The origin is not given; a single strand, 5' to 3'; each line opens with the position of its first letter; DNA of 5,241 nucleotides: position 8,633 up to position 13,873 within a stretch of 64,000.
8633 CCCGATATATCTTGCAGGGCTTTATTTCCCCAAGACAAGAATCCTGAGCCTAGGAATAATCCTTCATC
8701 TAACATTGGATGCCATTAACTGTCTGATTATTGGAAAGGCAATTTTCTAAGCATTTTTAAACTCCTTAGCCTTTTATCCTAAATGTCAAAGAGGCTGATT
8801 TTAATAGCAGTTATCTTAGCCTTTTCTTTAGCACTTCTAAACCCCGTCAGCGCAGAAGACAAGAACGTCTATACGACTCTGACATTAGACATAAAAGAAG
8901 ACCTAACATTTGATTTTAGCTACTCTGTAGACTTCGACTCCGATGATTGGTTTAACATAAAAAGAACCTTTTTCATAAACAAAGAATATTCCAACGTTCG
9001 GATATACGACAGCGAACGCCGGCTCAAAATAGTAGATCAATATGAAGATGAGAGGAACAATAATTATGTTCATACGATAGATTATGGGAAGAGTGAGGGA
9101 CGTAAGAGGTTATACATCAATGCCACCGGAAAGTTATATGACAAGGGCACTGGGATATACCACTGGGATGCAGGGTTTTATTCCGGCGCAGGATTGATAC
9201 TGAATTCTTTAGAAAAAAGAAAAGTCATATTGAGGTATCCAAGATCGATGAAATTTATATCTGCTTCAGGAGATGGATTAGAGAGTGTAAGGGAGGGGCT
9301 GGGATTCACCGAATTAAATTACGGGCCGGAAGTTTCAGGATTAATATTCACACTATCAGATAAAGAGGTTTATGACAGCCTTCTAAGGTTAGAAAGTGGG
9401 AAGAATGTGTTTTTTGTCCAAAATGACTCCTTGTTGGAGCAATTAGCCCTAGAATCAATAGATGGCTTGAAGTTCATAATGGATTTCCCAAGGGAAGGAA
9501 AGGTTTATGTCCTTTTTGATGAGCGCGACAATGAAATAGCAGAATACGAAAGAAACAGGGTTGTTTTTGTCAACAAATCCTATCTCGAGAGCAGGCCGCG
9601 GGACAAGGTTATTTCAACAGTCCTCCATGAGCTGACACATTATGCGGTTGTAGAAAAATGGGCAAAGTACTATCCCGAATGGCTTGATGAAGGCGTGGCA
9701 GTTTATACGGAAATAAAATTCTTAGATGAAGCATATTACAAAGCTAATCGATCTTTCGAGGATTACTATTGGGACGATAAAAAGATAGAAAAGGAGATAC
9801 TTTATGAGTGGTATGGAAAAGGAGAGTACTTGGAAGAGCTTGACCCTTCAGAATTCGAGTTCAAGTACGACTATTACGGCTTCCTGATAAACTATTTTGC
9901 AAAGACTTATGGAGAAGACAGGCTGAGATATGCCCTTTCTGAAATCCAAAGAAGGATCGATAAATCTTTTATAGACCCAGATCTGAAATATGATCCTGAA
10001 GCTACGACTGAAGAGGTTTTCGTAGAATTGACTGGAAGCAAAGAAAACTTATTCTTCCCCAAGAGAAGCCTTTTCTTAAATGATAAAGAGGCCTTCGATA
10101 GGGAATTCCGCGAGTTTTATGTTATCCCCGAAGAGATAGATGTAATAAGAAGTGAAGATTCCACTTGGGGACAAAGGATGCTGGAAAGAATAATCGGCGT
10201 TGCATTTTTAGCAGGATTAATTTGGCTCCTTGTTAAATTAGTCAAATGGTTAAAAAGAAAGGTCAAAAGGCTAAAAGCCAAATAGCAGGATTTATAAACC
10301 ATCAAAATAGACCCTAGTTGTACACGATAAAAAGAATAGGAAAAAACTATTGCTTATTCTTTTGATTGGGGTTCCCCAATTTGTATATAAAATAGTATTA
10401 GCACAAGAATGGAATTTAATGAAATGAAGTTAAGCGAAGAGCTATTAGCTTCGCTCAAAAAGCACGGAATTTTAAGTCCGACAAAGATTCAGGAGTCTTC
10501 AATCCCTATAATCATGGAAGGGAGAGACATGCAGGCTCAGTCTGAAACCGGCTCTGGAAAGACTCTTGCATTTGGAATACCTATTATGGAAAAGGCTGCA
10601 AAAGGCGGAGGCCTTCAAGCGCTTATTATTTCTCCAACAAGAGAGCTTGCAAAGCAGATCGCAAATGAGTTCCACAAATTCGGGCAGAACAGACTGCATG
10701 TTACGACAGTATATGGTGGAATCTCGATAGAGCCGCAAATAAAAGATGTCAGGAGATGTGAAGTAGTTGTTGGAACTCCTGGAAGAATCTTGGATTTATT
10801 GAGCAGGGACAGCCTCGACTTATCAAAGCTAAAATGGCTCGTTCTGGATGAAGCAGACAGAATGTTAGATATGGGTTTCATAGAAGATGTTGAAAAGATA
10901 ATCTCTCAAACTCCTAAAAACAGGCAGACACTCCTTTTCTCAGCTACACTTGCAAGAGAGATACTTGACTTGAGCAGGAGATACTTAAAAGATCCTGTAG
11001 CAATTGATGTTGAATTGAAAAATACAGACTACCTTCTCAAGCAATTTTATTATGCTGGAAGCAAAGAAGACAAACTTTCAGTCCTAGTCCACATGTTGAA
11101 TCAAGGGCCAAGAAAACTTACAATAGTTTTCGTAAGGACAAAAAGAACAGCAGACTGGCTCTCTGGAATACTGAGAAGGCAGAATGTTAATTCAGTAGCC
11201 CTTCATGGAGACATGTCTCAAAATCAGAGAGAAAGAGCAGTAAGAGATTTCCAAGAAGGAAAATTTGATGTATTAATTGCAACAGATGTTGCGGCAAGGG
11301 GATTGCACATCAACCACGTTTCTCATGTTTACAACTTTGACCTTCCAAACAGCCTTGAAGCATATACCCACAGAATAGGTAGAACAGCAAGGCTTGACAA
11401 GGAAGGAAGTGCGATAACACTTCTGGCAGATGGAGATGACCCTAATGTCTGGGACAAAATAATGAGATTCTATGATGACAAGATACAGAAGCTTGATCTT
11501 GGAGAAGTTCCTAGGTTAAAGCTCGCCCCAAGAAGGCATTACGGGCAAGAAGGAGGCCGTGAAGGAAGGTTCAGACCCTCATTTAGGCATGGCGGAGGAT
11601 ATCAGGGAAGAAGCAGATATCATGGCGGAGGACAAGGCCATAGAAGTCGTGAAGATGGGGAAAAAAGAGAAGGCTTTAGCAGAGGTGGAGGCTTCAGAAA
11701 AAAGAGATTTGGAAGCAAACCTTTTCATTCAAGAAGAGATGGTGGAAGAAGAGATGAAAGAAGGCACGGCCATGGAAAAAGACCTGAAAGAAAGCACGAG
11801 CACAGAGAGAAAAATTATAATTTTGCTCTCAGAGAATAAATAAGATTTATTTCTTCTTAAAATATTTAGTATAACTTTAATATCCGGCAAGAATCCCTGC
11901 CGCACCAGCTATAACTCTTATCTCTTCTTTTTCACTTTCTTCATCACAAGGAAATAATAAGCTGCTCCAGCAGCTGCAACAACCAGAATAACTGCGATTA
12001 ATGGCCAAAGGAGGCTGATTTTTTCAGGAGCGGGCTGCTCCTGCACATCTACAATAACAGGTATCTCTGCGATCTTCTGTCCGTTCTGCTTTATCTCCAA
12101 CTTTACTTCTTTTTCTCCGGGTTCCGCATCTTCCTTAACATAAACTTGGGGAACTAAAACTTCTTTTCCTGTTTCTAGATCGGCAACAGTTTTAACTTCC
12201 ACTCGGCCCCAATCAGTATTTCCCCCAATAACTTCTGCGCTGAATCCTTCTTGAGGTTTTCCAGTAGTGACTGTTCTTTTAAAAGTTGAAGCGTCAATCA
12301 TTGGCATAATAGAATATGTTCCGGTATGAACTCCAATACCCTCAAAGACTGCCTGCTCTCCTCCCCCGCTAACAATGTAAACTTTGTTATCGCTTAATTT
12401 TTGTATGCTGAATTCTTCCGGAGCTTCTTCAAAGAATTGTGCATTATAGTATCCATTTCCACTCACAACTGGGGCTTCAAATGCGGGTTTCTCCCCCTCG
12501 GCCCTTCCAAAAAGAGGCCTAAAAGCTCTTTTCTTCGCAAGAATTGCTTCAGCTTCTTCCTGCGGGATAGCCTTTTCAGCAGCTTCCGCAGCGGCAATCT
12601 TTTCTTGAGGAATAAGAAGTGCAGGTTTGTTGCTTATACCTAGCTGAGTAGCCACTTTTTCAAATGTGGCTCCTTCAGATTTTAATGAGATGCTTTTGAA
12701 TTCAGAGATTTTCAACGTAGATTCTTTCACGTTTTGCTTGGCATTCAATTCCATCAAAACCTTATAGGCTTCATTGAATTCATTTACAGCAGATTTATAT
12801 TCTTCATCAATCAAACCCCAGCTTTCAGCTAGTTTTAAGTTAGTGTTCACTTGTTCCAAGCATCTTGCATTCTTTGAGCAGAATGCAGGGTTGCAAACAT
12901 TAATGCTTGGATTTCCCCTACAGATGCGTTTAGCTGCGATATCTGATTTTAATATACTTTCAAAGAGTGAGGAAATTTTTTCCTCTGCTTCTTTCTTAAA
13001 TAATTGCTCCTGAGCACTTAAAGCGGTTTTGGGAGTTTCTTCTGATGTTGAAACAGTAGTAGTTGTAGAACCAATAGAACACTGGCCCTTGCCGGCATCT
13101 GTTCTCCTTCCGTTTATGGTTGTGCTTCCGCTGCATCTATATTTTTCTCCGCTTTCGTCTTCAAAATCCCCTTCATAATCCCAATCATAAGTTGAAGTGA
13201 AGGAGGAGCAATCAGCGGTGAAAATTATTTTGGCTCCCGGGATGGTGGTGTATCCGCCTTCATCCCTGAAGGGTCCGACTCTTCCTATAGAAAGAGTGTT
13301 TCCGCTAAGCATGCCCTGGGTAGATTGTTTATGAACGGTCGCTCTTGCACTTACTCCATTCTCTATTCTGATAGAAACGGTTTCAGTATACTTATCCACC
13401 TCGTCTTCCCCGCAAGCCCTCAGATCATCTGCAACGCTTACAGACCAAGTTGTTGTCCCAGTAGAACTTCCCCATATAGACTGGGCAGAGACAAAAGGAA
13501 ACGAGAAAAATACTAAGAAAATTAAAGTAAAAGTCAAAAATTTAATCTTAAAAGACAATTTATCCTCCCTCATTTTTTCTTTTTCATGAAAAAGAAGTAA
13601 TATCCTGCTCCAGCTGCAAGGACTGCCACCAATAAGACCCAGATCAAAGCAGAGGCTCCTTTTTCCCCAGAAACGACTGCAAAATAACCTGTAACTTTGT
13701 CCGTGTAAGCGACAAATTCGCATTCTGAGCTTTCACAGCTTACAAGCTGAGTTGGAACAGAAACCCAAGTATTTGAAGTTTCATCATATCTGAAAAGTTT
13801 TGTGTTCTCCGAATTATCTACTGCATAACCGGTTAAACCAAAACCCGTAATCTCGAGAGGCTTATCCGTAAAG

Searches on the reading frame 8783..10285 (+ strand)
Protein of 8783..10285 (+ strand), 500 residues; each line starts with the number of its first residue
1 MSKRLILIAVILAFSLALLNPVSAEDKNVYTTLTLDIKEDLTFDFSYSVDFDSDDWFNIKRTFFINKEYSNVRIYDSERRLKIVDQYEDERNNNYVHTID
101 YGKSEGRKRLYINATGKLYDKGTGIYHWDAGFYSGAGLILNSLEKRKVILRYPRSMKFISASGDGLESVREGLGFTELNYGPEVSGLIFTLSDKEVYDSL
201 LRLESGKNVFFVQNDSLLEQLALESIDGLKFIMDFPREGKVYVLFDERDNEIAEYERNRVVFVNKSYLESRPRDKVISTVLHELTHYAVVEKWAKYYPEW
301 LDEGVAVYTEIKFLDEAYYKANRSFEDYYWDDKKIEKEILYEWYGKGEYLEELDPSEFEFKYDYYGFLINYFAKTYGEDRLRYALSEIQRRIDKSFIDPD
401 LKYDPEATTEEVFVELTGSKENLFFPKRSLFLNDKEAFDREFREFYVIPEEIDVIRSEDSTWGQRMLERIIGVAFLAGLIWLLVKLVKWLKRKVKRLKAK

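Call 57: search_protein_families(library=pfam, proteins=[window:8783-10285:+], max_evalue=0.000001)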
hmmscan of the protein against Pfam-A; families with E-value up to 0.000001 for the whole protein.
window:8783-10285:+ (500 aa): 0 families

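Call 75: search_protein_families(library=pfam, proteins=[window:8783-10285:+], max_evalue=0.1)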
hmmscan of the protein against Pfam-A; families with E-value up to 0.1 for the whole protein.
window:8783-10285:+ (500 aa): 3 families
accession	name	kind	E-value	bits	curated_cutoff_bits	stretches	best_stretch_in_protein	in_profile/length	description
PF01433.26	Peptidase_M1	-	0.00033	20.8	27.7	1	257-330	48-122/218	Peptidase family M1 domain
PF10263.15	SprT-like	-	0.00046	20.5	25.6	1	255-289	38-74/108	SprT-like family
PF13485.12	Peptidase_MA_2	-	0.0032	17.7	32.4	1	278-319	68-111/201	Peptidase MA superfamily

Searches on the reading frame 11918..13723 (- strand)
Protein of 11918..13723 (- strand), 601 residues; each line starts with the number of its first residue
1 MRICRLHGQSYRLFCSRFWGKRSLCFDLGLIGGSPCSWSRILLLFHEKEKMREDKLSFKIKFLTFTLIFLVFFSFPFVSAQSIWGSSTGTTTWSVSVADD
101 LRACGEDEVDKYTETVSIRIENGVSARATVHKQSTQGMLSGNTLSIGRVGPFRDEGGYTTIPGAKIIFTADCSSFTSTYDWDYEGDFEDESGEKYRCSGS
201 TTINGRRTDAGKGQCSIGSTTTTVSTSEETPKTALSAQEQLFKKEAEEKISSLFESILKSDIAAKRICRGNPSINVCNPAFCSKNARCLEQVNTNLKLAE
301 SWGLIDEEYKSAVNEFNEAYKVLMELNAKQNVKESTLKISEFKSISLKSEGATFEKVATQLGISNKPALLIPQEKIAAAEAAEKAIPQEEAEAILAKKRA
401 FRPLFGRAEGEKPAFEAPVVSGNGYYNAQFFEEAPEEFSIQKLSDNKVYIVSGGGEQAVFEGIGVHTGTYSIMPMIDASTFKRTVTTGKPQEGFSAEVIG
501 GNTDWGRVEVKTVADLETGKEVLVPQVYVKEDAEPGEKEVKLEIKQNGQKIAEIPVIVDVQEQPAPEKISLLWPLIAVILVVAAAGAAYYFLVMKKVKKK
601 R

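Call 57: search_protein_families(library=pfam, proteins=[window:11918-13723:-], max_evalue=0.000001)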
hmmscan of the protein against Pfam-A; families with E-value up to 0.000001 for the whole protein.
window:11918-13723:- (601 aa): 0 families

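Call 75: search_protein_families(library=pfam, proteins=[window:11918-13723:-], max_evalue=0.1)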
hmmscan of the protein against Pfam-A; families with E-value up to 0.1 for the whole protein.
window:11918-13723:- (601 aa): 1 family
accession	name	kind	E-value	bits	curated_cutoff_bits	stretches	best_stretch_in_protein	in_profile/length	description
PF03896.21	TRAP_alpha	-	0.017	14.8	24.7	0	515-600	84-157/180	Translocon-associated protein (TRAP), alpha subunit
